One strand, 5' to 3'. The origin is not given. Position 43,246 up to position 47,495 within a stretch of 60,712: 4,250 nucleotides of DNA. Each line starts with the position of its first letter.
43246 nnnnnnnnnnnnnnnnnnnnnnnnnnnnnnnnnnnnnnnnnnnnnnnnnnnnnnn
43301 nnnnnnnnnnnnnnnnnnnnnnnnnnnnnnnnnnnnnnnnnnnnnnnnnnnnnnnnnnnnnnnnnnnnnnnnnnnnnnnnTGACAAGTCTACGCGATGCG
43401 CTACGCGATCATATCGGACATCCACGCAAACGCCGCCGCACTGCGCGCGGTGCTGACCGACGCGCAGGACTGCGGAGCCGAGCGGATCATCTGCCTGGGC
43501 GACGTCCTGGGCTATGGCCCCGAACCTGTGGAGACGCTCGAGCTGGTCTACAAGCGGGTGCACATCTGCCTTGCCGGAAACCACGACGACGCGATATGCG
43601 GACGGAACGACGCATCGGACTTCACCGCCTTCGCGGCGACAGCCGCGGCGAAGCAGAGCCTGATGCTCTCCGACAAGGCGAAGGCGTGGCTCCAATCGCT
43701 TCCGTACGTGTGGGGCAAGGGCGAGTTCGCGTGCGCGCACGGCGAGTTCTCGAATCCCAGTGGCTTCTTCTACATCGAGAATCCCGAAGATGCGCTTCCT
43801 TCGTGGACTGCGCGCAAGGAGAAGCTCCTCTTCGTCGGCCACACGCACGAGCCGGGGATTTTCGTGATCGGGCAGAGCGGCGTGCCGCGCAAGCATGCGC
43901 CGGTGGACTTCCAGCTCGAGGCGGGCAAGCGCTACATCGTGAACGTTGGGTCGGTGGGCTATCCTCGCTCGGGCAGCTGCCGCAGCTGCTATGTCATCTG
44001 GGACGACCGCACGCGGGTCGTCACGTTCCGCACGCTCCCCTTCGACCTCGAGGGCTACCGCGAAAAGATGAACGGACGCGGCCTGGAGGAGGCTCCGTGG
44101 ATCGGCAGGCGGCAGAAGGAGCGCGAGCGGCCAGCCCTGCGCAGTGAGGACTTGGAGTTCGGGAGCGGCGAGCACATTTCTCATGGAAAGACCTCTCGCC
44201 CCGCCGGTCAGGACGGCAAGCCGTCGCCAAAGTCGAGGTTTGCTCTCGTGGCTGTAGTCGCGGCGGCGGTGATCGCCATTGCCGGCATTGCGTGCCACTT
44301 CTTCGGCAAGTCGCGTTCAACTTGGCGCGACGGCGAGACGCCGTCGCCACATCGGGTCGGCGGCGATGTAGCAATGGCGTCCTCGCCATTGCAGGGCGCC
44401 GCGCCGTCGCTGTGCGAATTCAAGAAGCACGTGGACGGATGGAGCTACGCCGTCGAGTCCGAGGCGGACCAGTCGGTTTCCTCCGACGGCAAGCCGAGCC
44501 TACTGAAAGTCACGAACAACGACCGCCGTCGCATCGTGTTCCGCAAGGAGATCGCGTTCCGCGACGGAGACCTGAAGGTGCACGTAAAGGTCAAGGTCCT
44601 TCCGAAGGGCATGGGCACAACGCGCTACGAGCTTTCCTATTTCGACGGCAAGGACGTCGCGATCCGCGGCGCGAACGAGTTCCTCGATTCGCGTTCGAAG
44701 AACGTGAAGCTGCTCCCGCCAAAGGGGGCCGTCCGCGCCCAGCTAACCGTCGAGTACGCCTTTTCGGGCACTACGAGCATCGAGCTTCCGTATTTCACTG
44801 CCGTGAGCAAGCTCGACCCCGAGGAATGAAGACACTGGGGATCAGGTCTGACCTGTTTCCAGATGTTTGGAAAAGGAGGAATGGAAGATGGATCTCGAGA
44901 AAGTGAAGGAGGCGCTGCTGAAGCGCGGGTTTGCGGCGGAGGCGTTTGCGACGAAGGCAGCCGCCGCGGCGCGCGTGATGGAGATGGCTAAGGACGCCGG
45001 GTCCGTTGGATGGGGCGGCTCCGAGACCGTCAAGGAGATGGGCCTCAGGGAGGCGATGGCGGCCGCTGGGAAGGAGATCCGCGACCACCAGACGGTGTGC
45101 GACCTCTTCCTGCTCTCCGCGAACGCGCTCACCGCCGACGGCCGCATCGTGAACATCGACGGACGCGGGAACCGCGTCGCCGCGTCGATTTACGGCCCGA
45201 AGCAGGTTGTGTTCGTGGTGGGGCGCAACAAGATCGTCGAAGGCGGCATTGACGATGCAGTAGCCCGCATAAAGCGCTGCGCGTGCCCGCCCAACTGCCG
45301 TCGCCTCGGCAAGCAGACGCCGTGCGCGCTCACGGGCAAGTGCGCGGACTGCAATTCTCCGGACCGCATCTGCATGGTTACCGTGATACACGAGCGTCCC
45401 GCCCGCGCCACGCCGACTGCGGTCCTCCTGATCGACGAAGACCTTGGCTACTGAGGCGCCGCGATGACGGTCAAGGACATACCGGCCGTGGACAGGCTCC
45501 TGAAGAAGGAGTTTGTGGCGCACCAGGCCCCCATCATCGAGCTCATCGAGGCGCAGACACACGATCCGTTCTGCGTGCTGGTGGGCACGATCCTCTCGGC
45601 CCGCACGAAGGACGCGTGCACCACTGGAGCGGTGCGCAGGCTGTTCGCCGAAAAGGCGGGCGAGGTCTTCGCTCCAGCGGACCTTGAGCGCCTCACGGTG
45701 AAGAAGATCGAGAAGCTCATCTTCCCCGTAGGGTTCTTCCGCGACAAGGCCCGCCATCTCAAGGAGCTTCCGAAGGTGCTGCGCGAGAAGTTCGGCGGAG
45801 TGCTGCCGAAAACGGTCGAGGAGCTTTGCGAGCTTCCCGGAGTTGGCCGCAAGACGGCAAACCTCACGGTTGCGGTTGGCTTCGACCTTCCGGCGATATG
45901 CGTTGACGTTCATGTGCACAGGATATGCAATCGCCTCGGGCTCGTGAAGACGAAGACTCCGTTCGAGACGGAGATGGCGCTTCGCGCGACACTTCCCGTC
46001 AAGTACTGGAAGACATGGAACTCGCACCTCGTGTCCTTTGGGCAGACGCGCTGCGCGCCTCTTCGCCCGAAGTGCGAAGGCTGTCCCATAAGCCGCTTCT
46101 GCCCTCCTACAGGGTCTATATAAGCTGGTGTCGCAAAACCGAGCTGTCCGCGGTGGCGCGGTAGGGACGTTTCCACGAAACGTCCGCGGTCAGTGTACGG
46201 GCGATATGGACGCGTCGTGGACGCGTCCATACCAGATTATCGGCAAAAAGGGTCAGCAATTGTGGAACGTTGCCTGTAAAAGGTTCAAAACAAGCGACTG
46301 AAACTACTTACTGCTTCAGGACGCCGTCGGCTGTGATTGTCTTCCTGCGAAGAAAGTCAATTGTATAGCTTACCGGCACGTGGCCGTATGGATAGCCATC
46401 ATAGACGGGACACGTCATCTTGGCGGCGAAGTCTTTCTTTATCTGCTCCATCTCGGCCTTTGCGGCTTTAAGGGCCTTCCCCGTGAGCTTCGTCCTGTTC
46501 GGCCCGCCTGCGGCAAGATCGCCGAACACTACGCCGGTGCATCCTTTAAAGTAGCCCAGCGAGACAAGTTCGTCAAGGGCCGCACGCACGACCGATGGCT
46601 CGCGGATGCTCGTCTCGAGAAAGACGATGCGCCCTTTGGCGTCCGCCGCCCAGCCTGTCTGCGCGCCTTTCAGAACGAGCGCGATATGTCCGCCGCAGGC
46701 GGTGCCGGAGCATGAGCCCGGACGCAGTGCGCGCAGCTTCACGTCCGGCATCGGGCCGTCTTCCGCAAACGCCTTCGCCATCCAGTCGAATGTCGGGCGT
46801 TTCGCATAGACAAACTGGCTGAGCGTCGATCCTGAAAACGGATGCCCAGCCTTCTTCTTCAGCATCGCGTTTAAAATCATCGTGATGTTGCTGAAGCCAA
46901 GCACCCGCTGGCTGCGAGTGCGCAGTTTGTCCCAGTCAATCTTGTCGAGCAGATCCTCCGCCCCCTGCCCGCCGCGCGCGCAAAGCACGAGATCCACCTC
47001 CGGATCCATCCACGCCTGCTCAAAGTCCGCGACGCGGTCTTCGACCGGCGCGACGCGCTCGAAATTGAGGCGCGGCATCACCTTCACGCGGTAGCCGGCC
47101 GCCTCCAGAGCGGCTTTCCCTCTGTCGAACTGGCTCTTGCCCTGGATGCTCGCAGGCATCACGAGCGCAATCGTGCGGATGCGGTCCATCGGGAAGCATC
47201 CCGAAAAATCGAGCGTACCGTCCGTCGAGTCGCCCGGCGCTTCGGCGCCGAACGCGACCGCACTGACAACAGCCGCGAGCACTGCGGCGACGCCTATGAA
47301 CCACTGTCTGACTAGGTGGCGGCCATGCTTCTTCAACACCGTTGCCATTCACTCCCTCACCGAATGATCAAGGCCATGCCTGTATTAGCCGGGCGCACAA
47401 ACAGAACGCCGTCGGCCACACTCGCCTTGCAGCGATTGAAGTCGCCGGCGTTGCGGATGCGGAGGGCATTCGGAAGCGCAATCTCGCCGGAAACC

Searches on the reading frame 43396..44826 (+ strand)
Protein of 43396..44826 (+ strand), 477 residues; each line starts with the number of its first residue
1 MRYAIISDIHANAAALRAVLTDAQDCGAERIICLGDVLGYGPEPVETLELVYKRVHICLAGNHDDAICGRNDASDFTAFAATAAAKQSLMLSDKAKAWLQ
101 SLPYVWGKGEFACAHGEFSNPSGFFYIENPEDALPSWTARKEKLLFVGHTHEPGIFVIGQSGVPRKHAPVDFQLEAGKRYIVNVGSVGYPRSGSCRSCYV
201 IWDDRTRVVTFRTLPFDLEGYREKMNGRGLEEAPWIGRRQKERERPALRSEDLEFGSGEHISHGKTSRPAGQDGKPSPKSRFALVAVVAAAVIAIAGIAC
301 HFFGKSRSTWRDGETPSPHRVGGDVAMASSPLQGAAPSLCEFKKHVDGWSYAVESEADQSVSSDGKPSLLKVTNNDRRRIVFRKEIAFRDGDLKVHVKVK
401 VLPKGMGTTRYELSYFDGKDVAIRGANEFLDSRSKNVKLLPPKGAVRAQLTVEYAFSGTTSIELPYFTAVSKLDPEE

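Call 75: search_protein_families(library=pfam, proteins=[window:43396-44826:+], max_evalue=0.00001)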
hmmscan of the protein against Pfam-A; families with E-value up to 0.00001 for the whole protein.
window:43396-44826:+ (477 aa): 2 families
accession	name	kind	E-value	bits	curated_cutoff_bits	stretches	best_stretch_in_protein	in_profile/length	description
PF12850.12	Metallophos_2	-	1.1e-17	64.9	27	1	1-201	1-148/154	Calcineurin-like phosphoesterase superfamily domain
PF00149.33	Metallophos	-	5.3e-12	47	21.5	1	1-153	1-157/191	Calcineurin-like phosphoesterase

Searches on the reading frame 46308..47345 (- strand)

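Call 75: search_protein_families(library=pfam, proteins=[window:46308-47345:-], max_evalue=0.00001)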
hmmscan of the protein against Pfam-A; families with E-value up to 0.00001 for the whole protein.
window:46308-47345:- (345 aa): 2 families
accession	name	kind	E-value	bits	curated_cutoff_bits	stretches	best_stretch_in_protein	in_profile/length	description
PF02016.21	Peptidase_S66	-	5.4e-24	85.1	25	1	59-164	1-113/121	LD-carboxypeptidase N-terminal domain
PF17676.7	Peptidase_S66C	-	3.9e-14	53.7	23.7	1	213-329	1-112/120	LD-carboxypeptidase C-terminal domain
